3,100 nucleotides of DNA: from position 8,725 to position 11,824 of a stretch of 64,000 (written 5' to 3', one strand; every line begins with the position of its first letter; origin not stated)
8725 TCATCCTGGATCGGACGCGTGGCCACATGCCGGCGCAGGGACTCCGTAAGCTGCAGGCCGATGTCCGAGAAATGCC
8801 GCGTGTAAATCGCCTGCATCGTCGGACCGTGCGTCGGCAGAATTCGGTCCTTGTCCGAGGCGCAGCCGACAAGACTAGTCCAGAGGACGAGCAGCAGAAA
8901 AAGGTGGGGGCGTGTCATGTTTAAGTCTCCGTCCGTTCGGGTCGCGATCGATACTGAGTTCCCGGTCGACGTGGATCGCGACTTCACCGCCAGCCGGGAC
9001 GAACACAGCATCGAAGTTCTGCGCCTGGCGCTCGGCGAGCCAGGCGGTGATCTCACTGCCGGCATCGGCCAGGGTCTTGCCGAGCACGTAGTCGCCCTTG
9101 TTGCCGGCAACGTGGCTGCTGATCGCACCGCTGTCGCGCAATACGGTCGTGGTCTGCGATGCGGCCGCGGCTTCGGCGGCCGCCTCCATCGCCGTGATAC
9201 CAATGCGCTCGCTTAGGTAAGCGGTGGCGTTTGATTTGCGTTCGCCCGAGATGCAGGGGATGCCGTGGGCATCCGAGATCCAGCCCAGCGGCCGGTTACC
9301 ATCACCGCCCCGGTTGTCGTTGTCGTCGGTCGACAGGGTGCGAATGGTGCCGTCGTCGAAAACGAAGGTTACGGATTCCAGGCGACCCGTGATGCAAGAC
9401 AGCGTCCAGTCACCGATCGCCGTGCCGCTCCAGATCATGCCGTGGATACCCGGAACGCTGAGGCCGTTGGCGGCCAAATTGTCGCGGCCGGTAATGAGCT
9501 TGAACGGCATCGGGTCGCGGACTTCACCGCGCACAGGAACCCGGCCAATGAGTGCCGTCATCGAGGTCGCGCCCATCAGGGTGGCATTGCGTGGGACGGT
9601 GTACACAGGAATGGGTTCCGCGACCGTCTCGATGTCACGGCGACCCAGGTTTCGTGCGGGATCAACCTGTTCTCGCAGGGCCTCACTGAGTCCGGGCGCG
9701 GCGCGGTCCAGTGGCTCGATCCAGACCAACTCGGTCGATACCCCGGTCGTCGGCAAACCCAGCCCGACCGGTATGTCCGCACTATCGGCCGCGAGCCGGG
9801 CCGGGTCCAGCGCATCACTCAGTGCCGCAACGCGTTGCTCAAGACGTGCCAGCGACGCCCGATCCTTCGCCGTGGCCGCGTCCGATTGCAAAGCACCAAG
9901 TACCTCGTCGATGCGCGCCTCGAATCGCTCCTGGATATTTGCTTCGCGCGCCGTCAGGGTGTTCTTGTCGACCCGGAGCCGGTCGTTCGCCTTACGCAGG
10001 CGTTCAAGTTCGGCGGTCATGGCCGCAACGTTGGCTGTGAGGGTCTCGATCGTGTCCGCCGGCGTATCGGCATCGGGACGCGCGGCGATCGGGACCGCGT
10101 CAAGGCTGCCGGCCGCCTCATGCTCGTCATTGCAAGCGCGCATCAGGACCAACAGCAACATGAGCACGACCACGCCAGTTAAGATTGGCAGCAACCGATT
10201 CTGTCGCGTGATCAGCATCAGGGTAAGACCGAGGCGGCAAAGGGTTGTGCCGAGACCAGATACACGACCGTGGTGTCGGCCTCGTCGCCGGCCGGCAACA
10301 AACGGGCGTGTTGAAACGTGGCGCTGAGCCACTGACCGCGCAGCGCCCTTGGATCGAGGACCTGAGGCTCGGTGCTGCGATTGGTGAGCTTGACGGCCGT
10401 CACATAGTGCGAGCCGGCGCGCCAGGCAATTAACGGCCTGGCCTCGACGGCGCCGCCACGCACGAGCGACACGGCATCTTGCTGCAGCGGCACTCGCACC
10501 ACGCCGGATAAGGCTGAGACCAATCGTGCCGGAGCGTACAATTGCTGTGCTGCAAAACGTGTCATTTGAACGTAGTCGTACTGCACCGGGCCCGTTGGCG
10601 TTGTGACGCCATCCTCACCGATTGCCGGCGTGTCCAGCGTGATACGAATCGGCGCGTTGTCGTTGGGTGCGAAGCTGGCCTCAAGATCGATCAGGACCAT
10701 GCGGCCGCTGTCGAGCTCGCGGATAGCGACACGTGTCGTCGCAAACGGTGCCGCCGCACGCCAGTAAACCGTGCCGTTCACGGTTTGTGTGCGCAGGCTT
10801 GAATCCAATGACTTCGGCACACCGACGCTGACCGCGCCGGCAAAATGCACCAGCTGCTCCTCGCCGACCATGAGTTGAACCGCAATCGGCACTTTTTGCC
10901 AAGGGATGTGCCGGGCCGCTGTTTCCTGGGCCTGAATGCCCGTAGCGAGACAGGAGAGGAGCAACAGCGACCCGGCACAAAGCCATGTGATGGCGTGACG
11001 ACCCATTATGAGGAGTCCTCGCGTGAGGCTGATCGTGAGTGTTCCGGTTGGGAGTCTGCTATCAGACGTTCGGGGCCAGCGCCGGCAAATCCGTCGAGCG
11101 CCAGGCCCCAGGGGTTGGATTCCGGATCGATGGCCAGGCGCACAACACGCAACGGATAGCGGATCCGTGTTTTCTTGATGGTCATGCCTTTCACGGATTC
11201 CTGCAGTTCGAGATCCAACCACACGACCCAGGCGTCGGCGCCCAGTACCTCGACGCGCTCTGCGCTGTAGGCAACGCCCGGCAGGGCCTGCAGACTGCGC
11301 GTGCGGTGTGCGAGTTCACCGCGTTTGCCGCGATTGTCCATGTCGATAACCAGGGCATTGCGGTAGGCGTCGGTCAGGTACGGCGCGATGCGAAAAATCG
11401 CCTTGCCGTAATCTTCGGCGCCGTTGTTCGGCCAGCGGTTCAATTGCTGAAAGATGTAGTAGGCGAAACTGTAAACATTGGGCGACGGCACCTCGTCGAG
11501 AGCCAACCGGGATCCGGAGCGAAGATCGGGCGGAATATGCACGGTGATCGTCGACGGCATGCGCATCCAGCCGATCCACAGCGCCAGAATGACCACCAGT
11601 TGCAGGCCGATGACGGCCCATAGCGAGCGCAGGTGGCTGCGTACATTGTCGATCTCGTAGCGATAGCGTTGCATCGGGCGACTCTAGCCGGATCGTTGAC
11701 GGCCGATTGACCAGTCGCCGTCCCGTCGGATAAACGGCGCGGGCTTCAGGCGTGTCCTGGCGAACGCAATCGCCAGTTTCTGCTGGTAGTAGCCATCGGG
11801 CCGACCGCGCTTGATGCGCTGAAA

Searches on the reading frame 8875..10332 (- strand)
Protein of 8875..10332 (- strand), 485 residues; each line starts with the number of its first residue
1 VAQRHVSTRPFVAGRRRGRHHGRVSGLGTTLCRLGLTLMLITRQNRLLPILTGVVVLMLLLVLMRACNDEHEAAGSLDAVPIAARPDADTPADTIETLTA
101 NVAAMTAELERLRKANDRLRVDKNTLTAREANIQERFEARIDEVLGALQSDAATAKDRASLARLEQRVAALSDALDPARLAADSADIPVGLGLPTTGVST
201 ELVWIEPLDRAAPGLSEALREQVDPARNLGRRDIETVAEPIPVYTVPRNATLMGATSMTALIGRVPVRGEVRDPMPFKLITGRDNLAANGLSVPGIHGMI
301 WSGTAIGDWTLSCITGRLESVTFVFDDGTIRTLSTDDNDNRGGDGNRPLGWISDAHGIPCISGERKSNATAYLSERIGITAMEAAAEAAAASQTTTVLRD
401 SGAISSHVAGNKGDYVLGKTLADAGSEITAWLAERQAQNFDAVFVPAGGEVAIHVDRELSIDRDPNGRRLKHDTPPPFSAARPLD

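Call 6: search_protein_families(library=ncbifam, proteins=[window:8875-10332:-], max_evalue=0.1)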
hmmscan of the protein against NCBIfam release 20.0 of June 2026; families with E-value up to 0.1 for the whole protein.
window:8875-10332:- (485 aa): 7 families
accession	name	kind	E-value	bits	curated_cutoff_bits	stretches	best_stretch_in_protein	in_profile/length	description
TIGR03752.1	conj_TIGR03752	hypoth_equivalog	1.6e-132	443.1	241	1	43-473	1-471/471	TIGR03752 family integrating conjugative element protein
NF052320.1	Cbp1_fam_LP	subfamily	0.01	15.4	90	1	55-150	6-99/286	Cbp1 family collagen-binding glycoprotein adhesin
TIGR02168.1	SMC_prok_B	equivalog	0.018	12.8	567.35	1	84-173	894-981/1181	chromosome segregation protein SMC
NF049872.2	cytotoxin_MakB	equivalog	0.039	13.3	240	1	79-184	86-188/349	alpha-pore-forming cytotoxin subunit MakB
TIGR04211.1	SH3_and_anchor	equivalog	0.075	12.6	65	0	94-175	74-155/198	TIGR04211 family SH3 domain-containing protein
NF047516.1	LA_3659_fam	equivalog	0.088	12.4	36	0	98-176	108-188/221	LA_3659 family protein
NF047514.1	SpiroCoCo_N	equivalog_domain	0.088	12.4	75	0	98-176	108-188/221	SpiroCoCo family coiled-coil protein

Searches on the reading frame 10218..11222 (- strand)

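Call 63: search_protein_families(library=ncbifam, proteins=[window:10218-11222:-], max_evalue=1e-10)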
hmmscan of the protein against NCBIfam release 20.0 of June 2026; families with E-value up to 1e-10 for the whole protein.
window:10218-11222:- (334 aa): 1 family
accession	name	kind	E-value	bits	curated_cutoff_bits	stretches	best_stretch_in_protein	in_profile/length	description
TIGR03749.1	conj_TIGR03749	hypoth_equivalog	1.9e-70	237.4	138.8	1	96-331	6-258/259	TIGR03749 family integrating conjugative element protein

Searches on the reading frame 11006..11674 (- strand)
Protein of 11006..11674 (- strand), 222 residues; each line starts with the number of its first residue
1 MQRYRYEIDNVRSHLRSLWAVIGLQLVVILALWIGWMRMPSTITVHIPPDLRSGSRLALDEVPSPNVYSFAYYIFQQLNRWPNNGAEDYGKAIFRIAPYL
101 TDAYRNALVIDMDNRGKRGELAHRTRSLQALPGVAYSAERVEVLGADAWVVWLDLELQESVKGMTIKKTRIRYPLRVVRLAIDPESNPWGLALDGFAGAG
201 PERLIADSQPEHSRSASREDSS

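Call 63: search_protein_families(library=ncbifam, proteins=[window:11006-11674:-], max_evalue=1e-10)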
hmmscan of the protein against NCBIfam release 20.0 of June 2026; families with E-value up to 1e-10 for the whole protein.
window:11006-11674:- (222 aa): 1 family
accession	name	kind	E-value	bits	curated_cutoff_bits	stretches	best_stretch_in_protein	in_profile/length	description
TIGR03746.1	conj_TIGR03746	equivalog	2.5e-78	262.2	137.25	1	4-204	1-200/202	PFL_4703 family integrating conjugative element protein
